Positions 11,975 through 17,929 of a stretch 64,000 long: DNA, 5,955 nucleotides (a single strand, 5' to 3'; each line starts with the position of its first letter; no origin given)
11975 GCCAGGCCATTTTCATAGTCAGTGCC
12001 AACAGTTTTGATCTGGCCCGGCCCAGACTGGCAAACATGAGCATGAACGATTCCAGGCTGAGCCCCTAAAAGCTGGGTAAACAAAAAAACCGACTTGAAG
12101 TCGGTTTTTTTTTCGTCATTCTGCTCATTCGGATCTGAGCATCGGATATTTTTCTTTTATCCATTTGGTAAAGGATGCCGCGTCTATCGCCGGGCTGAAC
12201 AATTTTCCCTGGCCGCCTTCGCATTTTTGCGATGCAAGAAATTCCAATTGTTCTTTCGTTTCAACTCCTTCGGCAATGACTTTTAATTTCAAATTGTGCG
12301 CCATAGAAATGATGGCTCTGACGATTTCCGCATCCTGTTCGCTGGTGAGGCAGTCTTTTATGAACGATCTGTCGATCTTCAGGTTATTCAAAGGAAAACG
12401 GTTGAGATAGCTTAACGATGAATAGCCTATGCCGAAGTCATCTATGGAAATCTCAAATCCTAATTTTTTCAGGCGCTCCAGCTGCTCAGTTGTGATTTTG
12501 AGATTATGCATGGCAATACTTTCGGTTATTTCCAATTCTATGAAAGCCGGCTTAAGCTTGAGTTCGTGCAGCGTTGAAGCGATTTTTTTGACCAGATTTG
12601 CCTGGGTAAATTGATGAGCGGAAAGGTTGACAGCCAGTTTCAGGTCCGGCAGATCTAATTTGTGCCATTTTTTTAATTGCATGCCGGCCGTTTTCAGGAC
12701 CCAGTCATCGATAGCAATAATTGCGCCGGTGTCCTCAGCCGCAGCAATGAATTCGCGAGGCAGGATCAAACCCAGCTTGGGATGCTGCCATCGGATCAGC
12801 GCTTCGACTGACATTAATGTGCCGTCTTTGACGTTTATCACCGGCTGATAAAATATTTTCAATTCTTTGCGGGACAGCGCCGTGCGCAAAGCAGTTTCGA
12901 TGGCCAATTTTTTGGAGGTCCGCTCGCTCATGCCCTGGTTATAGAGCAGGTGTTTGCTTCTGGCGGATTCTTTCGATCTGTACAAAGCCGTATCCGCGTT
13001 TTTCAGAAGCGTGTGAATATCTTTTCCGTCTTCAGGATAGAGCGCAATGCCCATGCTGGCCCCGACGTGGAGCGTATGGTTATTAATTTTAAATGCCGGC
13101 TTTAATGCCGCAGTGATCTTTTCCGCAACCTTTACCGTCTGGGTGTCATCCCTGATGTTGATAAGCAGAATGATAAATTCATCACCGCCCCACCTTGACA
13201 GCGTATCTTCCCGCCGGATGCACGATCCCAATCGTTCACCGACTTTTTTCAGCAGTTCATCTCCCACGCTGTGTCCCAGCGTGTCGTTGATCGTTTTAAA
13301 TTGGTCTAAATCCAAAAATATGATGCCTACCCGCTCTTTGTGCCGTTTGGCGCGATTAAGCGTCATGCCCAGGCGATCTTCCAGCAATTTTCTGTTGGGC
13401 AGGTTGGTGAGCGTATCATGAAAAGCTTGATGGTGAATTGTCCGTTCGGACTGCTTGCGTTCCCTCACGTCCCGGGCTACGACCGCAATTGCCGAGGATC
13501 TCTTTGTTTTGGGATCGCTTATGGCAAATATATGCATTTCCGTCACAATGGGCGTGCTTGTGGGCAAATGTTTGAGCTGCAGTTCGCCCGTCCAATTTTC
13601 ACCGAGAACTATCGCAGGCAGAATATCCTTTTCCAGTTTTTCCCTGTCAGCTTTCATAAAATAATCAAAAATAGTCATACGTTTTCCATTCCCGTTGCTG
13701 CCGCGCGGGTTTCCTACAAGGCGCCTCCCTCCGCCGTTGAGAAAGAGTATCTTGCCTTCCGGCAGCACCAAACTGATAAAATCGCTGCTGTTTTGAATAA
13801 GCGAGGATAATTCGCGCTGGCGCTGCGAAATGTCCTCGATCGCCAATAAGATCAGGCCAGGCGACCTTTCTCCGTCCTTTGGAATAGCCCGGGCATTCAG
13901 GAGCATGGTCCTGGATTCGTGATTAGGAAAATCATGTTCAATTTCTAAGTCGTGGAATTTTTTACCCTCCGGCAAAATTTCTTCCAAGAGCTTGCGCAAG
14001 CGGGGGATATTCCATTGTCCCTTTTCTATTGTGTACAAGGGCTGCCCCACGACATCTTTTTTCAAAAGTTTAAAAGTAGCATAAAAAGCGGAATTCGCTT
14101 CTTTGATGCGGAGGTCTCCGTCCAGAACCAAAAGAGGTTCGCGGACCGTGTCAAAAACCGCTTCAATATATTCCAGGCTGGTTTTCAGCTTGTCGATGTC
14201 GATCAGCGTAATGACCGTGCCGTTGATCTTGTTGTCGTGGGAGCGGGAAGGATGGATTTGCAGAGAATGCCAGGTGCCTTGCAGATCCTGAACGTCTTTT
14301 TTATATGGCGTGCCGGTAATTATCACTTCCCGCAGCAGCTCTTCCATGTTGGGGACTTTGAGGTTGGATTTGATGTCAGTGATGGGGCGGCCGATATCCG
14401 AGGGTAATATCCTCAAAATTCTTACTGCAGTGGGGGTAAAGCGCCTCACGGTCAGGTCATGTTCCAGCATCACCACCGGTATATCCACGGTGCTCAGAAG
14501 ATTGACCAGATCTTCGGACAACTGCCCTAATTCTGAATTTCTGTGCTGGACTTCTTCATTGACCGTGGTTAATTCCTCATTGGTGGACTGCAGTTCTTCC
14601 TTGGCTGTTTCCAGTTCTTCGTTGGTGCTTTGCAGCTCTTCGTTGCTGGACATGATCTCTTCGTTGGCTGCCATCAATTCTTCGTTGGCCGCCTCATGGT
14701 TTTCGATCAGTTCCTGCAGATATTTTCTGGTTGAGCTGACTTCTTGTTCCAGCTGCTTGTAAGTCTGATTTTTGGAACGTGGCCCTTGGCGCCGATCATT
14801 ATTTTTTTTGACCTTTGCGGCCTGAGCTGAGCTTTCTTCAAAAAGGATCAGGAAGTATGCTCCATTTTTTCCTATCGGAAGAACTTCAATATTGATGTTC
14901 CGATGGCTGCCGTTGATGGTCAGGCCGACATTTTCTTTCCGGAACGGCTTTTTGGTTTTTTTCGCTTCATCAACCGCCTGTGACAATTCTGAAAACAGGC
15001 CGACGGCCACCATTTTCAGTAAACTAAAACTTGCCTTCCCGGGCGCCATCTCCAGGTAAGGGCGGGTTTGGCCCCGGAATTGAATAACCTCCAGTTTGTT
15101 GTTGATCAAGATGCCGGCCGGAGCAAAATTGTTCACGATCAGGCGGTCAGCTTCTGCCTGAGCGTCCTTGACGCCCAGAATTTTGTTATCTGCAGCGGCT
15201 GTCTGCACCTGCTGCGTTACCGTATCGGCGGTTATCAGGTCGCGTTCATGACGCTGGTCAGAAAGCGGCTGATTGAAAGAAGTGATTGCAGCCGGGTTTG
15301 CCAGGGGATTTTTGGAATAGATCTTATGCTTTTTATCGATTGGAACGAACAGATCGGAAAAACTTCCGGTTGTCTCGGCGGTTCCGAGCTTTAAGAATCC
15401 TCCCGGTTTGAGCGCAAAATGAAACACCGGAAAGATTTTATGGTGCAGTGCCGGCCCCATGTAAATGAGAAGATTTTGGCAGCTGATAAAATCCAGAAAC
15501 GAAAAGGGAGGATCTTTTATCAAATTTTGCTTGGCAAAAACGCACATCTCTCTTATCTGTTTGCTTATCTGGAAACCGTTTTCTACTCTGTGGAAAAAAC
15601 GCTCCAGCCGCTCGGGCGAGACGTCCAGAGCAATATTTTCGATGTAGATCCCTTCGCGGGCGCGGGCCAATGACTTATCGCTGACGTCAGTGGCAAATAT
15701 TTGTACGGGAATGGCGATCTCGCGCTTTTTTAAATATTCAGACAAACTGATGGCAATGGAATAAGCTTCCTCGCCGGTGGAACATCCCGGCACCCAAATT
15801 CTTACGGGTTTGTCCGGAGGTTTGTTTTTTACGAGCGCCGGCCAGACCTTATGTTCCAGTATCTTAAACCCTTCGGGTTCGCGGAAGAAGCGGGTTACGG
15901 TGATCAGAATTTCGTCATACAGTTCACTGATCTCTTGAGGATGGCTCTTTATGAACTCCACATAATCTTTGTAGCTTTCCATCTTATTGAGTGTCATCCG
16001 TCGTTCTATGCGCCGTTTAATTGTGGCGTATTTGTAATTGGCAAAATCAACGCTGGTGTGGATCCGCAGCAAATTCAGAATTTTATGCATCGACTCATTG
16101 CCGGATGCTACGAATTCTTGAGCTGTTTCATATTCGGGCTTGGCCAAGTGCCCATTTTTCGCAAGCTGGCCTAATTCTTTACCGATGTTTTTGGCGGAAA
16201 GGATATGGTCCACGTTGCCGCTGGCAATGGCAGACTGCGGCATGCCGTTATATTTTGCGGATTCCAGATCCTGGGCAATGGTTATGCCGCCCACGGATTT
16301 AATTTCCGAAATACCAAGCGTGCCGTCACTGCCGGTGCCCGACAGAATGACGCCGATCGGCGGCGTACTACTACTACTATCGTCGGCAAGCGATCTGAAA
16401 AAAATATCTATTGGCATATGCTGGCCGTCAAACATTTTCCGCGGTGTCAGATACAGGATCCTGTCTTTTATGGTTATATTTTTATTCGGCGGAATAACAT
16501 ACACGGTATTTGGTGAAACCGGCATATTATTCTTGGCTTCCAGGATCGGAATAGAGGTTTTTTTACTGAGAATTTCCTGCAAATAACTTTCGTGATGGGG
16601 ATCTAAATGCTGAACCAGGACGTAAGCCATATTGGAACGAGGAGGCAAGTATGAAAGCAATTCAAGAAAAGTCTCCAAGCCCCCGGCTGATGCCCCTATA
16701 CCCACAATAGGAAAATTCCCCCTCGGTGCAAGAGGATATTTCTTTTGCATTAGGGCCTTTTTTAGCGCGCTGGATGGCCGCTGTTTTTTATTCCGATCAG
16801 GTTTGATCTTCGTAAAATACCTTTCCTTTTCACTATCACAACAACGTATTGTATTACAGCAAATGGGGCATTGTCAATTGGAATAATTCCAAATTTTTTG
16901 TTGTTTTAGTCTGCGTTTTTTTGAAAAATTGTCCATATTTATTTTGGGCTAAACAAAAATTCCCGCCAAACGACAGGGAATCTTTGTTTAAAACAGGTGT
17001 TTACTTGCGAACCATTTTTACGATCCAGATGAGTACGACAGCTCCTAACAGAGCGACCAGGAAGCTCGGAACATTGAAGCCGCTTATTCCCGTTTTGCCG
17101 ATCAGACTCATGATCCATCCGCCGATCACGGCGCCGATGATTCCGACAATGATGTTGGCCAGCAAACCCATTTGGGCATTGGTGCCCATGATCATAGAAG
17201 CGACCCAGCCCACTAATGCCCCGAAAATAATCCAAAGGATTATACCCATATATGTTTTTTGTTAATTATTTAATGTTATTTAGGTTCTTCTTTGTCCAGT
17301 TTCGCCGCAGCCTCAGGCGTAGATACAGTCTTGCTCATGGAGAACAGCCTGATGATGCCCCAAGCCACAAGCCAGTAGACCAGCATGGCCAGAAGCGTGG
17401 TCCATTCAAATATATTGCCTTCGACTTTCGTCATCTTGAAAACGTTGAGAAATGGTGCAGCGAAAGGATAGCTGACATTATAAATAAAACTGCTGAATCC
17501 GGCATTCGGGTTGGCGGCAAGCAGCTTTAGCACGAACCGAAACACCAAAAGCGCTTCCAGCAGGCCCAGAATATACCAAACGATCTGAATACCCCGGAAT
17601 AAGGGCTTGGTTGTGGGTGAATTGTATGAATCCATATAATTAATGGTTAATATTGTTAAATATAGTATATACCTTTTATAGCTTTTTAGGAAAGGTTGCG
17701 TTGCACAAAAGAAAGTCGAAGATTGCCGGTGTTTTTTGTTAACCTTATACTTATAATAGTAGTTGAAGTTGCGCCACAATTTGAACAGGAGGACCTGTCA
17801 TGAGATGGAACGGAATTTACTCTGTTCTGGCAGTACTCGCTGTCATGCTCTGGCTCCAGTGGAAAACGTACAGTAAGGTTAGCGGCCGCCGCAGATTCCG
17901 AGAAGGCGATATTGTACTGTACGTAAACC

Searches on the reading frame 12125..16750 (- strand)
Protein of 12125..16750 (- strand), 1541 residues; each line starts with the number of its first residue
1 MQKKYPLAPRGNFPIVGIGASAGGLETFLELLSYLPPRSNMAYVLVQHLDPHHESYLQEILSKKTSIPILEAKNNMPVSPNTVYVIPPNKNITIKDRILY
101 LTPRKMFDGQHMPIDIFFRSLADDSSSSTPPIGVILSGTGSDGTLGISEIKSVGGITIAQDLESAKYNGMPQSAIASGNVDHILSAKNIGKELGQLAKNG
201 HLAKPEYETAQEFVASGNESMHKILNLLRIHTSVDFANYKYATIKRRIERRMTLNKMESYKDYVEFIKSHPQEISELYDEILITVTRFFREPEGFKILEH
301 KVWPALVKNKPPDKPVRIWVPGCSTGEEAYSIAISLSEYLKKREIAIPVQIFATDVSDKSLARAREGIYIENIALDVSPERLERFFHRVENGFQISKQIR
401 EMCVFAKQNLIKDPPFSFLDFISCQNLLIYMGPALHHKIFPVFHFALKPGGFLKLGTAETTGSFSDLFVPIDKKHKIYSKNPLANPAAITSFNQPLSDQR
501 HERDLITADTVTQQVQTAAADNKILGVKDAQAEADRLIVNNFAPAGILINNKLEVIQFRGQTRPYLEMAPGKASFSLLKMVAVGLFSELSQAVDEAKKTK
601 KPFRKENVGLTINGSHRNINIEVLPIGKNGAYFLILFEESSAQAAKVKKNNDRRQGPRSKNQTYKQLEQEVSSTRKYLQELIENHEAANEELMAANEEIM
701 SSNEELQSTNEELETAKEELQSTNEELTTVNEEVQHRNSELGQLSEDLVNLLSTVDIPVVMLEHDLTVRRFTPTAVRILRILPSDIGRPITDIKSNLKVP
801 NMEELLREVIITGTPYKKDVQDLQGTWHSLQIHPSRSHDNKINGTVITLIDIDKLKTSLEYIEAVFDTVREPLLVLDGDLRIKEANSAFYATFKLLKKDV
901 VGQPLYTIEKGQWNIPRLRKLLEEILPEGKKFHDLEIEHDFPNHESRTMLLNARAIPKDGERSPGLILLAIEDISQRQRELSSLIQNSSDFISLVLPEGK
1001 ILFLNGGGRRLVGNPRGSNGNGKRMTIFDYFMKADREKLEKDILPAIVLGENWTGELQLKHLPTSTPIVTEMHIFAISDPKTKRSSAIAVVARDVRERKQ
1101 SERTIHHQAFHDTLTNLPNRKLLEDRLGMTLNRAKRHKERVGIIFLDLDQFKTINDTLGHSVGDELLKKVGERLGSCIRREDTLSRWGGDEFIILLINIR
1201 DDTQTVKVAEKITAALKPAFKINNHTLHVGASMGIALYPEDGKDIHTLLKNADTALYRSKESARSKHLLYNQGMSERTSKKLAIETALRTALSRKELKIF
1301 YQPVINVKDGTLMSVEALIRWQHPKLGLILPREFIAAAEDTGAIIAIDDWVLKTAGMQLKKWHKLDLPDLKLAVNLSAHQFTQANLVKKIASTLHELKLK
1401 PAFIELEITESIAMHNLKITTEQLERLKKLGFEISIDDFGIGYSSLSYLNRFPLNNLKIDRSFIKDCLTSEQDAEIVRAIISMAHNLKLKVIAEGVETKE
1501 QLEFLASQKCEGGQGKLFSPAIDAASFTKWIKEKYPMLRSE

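Call 87: search_protein_families(library=pfam, proteins=[window:12125-16750:-], max_evalue=0.00001)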
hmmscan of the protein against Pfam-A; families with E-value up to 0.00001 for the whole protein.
window:12125-16750:- (1541 aa): 10 families
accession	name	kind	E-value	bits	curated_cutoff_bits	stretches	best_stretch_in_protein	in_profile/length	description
PF00563.25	EAL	-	1.6e-73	247.4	31.3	1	1287-1520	3-235/236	EAL domain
PF01339.22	CheB_methylest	-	3.5e-53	180.3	24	1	16-193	1-174/174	CheB methylesterase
PF00990.26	GGDEF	-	3e-52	177.1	23.8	1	1109-1265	1-160/161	Diguanylate cyclase, GGDEF domain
PF01739.24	CheR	-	4.1e-47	160.6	27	1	285-474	2-192/195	CheR methyltransferase, SAM binding domain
PF13596.12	PAS_10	-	5.5e-28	98.1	22.1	1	749-853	2-106/106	PAS domain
PF08448.16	PAS_4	-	8.4e-19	68.3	23.1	1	866-979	1-110/110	PAS fold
PF03705.20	CheR_N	-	1.4e-14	53.9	27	1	222-271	4-53/53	CheR methyltransferase, all-alpha domain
PF00989.32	PAS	-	3.6e-13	50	22.6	0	862-962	3-102/113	PAS fold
PF13426.13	PAS_9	-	3.1e-12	47.1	27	0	872-976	3-103/103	PAS domain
PF13188.13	PAS_8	-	1.7e-07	31.3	21.8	0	860-903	1-41/65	PAS domain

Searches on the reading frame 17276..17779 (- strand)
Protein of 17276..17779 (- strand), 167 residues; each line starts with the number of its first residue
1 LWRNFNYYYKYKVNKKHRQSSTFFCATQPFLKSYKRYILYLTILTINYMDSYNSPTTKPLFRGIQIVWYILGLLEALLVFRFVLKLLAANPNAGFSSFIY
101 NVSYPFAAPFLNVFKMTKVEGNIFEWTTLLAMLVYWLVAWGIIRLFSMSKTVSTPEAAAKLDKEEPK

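Call 87: search_protein_families(library=pfam, proteins=[window:17276-17779:-], max_evalue=0.00001)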
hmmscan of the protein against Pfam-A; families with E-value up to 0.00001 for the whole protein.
window:17276-17779:- (167 aa): 1 family
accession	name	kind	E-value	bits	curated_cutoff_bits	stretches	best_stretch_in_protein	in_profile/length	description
PF02325.22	YGGT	-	2.9e-06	28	27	1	70-139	3-67/70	YGGT family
